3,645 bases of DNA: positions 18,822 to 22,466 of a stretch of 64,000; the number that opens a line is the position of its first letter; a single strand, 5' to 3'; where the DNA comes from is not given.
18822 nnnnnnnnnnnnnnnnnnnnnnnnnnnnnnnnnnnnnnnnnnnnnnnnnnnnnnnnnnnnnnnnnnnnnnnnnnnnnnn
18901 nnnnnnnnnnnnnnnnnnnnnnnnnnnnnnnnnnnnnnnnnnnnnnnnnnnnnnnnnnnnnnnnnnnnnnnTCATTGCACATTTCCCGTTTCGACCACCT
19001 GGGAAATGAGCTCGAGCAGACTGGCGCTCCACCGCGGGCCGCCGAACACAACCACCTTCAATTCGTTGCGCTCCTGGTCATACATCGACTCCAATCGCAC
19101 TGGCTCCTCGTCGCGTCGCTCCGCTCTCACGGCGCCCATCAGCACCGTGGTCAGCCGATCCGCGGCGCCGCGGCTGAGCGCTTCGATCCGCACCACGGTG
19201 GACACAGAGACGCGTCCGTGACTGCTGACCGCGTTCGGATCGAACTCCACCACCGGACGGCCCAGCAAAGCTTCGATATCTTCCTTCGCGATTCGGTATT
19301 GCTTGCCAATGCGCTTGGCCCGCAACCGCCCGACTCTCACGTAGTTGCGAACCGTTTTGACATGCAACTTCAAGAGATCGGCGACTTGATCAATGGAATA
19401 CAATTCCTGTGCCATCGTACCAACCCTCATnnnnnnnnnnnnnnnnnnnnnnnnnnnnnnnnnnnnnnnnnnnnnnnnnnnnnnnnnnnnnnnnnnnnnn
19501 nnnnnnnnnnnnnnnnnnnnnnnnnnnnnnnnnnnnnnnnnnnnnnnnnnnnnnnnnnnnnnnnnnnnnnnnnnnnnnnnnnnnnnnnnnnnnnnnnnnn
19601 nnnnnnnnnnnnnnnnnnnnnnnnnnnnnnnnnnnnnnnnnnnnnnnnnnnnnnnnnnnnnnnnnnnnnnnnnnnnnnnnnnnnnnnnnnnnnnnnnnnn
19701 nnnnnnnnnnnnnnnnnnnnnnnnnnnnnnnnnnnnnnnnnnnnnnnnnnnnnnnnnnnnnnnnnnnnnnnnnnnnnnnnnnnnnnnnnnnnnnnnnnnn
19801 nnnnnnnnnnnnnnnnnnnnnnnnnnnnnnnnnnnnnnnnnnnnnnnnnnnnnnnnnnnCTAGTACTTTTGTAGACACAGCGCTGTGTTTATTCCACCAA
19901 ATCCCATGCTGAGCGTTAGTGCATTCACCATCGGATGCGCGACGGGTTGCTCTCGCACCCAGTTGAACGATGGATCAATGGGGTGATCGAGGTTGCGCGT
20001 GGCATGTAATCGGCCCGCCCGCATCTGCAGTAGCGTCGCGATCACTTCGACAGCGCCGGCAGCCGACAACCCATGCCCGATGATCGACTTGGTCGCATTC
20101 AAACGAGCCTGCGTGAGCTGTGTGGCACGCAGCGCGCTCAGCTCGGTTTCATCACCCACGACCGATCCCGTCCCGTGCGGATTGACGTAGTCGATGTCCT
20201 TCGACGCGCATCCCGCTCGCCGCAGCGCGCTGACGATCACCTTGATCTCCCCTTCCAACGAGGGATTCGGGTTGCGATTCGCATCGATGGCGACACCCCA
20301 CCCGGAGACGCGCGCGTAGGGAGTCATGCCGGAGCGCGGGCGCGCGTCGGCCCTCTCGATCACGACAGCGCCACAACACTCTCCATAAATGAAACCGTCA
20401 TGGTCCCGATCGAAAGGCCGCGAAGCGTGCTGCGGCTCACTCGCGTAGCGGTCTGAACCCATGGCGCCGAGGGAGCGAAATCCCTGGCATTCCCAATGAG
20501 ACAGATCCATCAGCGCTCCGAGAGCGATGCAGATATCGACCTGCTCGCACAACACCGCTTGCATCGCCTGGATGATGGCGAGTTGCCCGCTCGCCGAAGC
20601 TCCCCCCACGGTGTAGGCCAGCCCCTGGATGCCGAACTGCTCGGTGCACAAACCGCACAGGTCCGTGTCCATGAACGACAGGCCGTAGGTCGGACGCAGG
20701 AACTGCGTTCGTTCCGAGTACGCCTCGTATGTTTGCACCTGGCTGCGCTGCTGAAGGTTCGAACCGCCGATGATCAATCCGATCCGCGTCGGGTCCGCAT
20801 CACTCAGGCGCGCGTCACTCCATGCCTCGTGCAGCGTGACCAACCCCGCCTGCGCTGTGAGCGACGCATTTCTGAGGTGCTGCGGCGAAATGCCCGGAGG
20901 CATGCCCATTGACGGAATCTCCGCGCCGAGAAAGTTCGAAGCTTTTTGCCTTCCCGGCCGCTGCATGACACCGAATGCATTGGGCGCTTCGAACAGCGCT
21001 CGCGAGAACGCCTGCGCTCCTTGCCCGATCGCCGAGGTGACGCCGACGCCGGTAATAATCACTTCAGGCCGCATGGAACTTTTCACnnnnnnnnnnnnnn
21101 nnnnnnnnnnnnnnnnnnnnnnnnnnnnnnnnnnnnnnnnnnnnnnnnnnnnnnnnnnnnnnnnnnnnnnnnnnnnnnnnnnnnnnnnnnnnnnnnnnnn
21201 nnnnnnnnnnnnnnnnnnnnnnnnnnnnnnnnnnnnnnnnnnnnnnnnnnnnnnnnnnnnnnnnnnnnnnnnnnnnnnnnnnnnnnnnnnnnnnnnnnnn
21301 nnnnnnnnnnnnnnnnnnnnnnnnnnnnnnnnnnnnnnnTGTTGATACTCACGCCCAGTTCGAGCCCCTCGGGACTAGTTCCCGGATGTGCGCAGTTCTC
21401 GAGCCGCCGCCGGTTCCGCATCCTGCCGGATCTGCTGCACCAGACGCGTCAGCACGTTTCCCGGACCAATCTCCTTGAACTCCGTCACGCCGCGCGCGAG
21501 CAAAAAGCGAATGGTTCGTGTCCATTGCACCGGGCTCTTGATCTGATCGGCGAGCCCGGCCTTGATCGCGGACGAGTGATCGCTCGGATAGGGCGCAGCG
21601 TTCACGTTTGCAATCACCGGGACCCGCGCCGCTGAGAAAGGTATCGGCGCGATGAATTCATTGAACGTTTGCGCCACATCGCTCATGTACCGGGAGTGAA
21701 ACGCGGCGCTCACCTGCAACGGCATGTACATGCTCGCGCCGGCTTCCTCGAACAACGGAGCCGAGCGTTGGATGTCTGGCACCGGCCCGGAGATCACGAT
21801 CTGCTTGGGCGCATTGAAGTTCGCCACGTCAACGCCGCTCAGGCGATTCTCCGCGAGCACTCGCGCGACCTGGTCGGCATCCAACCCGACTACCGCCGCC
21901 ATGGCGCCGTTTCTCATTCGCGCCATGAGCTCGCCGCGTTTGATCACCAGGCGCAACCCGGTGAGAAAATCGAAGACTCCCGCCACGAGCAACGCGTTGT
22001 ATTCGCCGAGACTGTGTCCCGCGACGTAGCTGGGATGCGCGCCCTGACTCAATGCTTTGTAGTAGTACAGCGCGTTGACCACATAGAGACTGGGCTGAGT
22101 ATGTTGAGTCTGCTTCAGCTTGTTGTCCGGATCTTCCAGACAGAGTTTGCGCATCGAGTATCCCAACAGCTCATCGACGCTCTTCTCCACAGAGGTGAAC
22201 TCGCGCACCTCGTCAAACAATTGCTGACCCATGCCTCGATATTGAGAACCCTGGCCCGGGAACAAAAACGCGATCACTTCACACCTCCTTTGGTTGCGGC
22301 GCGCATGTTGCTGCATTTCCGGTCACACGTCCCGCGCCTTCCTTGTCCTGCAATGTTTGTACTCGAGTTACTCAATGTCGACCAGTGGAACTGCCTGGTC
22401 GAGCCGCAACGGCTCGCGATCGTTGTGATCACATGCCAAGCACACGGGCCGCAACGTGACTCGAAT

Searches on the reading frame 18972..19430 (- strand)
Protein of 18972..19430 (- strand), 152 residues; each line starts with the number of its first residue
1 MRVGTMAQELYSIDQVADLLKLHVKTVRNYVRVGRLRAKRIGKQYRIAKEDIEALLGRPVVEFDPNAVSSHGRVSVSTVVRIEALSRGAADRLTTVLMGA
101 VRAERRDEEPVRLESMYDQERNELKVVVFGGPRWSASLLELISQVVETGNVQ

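Call 4: search_protein_families(library=pfam, proteins=[window:18972-19430:-], max_evalue=0.01)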
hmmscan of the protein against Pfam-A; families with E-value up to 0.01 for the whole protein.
window:18972-19430:- (152 aa): 5 families
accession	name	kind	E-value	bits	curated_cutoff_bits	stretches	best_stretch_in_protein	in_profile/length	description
PF12728.13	HTH_17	-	2.6e-13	50.4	27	1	10-56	1-47/51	Helix-turn-helix domain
PF00376.29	MerR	-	4.4e-05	23.6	28.2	1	12-46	1-36/38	MerR family regulatory protein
PF13542.12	HTH_Tnp_ISL3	-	0.00089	19.1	27.4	0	3-31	20-47/51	Helix-turn-helix domain of transposase family ISL3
PF13411.12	MerR_1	-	0.0011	19.4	21.6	1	11-46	1-36/69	MerR HTH family regulatory protein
PF21531.3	Rv2175c_wHTH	-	0.0082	16.5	27.1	0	8-41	13-46/57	DNA-binding protein Rv2175c, wHTH domain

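Call 82: search_protein_families(library=padloc, proteins=[window:18972-19430:-], max_evalue=0.01)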
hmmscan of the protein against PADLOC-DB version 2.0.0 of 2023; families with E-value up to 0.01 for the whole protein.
window:18972-19430:- (152 aa): 2 families
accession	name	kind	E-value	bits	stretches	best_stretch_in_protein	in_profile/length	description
PDLC04133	mad1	-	1.6e-07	29.5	1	9-55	4-50/60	mads_1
PDLC03348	MTase_II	-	0.00046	16.8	1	8-55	8-56/727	Type II methyltransferase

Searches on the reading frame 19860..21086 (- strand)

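Call 19: search_protein_families(library=pfam, proteins=[window:19860-21086:-], max_evalue=0.00001)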
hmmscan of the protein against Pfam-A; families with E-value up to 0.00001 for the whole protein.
window:19860-21086:- (408 aa): 2 families
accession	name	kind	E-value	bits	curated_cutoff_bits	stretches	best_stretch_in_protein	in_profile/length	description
PF00109.32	ketoacyl-synt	-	2.5e-32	112.9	20.8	1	8-246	3-249/252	Beta-ketoacyl synthase, N-terminal domain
PF02801.28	Ketoacyl-synt_C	-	3.9e-27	95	20.8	1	257-366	1-118/119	Beta-ketoacyl synthase, C-terminal domain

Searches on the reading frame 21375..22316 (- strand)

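Call 19: search_protein_families(library=pfam, proteins=[window:21375-22316:-], max_evalue=0.00001)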
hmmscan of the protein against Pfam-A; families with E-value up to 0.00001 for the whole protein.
window:21375-22316:- (313 aa): 1 family
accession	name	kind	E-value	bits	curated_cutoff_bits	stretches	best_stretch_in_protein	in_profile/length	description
PF00698.26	Acyl_transf_1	-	2e-39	136.4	32.7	1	17-303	2-285/319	Acyl transferase domain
